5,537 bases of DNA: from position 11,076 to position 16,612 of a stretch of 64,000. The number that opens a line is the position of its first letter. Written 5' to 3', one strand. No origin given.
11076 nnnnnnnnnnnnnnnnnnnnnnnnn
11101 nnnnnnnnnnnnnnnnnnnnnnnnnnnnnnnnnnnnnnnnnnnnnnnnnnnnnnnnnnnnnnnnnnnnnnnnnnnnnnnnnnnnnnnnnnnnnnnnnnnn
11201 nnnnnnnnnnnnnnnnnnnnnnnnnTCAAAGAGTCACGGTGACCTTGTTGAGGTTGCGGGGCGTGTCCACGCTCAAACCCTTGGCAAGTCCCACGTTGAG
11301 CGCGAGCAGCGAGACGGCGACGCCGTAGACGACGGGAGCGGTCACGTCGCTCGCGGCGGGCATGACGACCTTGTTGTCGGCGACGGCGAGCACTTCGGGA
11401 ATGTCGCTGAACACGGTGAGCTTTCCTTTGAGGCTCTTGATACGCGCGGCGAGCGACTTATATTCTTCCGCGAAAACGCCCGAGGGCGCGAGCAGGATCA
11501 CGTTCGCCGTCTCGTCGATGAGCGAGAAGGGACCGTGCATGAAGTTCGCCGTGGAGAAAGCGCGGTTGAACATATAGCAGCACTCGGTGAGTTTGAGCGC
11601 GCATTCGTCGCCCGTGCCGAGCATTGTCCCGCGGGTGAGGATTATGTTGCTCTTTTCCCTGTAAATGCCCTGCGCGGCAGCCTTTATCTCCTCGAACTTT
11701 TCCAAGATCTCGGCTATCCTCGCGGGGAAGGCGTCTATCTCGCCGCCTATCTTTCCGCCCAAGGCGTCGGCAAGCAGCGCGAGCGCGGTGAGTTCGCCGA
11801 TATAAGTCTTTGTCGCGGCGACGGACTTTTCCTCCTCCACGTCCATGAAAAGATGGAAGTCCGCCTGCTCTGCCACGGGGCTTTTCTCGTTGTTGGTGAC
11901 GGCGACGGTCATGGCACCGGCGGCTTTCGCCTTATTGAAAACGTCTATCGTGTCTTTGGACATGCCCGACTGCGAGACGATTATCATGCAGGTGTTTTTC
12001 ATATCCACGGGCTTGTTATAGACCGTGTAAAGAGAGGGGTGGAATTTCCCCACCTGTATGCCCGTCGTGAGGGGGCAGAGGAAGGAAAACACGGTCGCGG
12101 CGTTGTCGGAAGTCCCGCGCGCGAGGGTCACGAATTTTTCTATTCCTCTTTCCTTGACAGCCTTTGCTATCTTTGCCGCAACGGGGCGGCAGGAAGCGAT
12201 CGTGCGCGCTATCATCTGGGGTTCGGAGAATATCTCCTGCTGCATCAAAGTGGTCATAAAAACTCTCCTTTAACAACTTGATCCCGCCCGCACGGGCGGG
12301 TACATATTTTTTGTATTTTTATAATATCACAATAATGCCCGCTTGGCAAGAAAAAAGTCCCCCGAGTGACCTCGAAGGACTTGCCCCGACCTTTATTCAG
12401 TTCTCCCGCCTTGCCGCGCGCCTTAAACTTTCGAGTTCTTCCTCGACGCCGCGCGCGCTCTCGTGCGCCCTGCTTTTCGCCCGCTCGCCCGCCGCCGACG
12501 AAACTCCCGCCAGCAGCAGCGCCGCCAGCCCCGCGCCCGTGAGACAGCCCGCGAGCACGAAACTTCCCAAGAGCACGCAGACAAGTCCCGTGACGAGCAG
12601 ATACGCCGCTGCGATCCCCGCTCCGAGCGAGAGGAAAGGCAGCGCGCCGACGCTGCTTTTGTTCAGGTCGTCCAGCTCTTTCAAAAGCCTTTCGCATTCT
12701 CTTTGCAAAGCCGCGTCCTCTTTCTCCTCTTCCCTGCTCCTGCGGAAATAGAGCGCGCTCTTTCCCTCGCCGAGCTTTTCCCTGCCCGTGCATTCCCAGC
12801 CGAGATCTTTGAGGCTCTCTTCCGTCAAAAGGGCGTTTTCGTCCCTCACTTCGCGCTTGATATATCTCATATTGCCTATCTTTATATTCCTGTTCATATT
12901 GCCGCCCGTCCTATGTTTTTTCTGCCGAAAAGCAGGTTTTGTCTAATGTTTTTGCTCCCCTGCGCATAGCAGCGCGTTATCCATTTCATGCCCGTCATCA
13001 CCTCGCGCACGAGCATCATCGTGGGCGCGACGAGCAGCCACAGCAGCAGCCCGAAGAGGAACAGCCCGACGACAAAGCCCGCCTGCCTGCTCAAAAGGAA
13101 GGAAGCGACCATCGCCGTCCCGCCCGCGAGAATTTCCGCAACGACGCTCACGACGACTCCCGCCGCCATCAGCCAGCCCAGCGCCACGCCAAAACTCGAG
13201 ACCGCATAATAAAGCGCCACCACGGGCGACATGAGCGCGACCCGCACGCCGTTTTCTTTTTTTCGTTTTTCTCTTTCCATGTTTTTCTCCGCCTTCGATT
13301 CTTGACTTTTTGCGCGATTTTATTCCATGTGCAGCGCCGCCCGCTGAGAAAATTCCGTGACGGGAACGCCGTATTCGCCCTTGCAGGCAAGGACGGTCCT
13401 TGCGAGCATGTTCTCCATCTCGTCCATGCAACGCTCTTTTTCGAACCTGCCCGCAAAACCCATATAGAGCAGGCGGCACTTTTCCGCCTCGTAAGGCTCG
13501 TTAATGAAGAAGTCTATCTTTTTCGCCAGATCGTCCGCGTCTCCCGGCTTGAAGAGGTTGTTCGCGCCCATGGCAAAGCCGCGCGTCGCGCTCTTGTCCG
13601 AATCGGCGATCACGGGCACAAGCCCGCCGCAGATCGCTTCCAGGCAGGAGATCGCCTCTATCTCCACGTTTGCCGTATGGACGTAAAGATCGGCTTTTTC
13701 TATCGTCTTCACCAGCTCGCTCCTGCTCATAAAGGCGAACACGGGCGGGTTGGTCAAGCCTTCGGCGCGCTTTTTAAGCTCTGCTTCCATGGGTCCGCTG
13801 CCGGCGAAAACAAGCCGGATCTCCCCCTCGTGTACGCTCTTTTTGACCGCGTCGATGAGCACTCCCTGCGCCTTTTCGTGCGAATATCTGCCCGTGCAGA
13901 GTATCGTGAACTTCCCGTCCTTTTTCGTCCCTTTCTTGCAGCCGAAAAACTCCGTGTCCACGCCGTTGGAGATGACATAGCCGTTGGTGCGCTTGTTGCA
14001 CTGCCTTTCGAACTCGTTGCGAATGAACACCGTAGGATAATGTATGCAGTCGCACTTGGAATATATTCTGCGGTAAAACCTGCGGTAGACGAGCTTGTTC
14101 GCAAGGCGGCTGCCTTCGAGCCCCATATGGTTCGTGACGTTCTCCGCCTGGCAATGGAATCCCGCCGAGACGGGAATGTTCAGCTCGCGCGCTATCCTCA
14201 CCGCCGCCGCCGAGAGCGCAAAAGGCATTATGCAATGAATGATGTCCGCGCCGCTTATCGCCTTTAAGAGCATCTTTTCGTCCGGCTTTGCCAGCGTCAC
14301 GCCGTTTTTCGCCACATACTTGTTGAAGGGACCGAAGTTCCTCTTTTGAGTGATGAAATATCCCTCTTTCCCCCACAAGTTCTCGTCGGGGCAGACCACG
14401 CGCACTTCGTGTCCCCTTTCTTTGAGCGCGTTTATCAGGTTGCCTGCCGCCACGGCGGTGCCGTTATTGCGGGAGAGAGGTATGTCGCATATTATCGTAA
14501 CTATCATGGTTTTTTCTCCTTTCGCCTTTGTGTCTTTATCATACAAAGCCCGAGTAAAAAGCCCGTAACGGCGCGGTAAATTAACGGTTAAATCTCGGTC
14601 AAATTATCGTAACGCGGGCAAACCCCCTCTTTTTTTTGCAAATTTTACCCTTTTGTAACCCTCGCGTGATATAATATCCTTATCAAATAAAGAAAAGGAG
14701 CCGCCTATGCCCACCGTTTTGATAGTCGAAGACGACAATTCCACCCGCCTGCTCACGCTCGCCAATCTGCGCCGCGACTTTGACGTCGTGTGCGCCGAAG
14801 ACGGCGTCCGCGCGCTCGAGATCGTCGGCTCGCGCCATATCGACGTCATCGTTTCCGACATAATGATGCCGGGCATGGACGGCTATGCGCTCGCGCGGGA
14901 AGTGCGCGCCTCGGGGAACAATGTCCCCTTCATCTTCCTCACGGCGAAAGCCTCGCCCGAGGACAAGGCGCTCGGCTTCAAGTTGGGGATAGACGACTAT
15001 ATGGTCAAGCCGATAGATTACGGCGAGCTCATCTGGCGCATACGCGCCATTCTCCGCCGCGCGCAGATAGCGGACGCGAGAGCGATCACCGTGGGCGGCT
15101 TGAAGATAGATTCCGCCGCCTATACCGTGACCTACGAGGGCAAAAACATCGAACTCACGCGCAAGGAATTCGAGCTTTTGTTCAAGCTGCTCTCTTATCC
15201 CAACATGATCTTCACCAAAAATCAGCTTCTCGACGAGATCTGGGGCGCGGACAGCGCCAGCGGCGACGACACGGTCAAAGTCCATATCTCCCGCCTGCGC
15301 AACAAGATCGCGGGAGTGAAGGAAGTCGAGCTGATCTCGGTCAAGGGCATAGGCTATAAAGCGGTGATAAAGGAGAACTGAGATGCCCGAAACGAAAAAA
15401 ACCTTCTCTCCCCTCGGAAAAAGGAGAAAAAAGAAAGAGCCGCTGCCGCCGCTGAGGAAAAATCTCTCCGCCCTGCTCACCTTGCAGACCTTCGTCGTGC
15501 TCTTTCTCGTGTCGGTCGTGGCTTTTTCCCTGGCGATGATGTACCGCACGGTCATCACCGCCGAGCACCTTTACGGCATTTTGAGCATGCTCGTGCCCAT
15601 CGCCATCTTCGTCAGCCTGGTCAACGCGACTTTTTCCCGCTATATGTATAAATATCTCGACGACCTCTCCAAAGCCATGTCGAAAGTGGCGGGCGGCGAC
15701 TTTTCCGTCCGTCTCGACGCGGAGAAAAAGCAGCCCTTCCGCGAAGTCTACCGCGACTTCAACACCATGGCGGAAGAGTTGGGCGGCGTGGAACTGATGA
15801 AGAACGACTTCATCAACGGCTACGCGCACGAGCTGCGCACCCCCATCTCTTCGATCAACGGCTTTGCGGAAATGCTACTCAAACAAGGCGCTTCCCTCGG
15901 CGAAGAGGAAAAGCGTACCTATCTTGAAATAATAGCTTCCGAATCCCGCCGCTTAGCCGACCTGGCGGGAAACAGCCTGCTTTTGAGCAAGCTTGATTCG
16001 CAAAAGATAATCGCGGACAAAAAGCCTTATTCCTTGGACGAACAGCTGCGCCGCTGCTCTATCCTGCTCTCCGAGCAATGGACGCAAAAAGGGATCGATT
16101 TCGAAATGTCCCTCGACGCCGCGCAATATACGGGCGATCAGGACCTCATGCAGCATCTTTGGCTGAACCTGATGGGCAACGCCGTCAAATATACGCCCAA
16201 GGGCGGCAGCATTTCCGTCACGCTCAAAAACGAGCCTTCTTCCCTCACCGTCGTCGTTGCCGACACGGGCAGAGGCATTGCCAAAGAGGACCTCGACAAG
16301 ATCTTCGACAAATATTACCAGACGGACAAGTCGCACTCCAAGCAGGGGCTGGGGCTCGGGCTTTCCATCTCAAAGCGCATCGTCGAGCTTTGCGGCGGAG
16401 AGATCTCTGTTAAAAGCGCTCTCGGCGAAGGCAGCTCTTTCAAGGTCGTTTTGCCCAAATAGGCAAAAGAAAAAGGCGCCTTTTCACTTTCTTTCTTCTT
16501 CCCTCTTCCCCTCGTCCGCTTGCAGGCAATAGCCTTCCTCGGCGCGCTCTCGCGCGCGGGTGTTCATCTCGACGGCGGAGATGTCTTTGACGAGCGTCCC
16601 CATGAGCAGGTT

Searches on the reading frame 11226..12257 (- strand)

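Call 43: search_protein_families(library=pfam, max_evalue=0.00001, proteins=[window:11226-12257:-])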
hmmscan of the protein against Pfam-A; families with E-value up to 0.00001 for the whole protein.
window:11226-12257:- (343 aa): 1 family
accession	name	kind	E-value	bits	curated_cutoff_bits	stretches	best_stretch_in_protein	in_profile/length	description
PF01380.27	SIS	-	8.5e-24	84.3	25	1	42-163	8-129/131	SIS domain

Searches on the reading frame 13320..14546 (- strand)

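Call 84: search_protein_families(library=pfam, max_evalue=0.0001, proteins=[window:13320-14546:-])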
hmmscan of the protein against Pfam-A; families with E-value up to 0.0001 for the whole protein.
window:13320-14546:- (408 aa): 4 families
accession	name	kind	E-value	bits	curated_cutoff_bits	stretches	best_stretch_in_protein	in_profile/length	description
PF00534.26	Glycos_transf_1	-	2.3e-23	83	26.4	1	205-357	8-165/172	Glycosyl transferases group 1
PF13439.12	Glyco_transf_4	-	6.1e-23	82.1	28.5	1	28-199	2-169/170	Glycosyltransferase Family 4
PF13692.12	Glyco_trans_1_4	-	8.3e-15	55.7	27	1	213-347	2-139/142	Glycosyl transferases group 1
PF13579.12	Glyco_trans_4_4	-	2.7e-14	54.3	29.7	1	28-195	1-158/158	Glycosyl transferase 4-like domain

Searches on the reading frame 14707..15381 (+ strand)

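Call 43: search_protein_families(library=pfam, max_evalue=0.00001, proteins=[window:14707-15381:+])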
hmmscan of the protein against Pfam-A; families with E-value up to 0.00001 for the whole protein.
window:14707-15381:+ (224 aa): 2 families
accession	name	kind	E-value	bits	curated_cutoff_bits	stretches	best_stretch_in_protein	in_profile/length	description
PF00072.30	Response_reg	-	4.5e-24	85.2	30.2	1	4-112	1-110/111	Response regulator receiver domain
PF00486.34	Trans_reg_C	-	2.5e-20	72.8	26.2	1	145-218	1-76/77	Transcriptional regulatory protein, C terminal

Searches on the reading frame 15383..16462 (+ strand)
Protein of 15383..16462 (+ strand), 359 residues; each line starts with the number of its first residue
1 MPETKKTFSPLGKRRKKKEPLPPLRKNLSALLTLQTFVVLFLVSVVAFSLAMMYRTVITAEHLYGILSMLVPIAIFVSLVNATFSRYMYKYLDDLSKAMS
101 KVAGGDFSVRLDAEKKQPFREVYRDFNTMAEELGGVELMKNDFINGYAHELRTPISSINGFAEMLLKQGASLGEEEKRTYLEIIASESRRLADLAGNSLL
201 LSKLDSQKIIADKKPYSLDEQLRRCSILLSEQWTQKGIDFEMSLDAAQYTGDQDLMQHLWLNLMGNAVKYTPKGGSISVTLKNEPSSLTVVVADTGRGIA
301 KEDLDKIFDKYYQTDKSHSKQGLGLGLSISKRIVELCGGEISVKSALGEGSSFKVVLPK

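Call 42: search_protein_families(library=pfam, max_evalue=0.00001, proteins=[window:15383-16462:+])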
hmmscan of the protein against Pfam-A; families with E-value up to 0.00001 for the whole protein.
window:15383-16462:+ (359 aa): 3 families
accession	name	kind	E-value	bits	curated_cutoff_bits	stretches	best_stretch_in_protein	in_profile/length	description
PF02518.31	HATPase_c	-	7.6e-30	104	26.4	1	251-358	1-108/111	Histidine kinase-, DNA gyrase B-, and HSP90-like ATPase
PF00512.31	HisKA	-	4.8e-16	59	26.9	1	139-206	1-65/66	His Kinase A (phospho-acceptor) domain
PF00672.30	HAMP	-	9.4e-08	32.7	25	1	88-133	6-51/53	HAMP domain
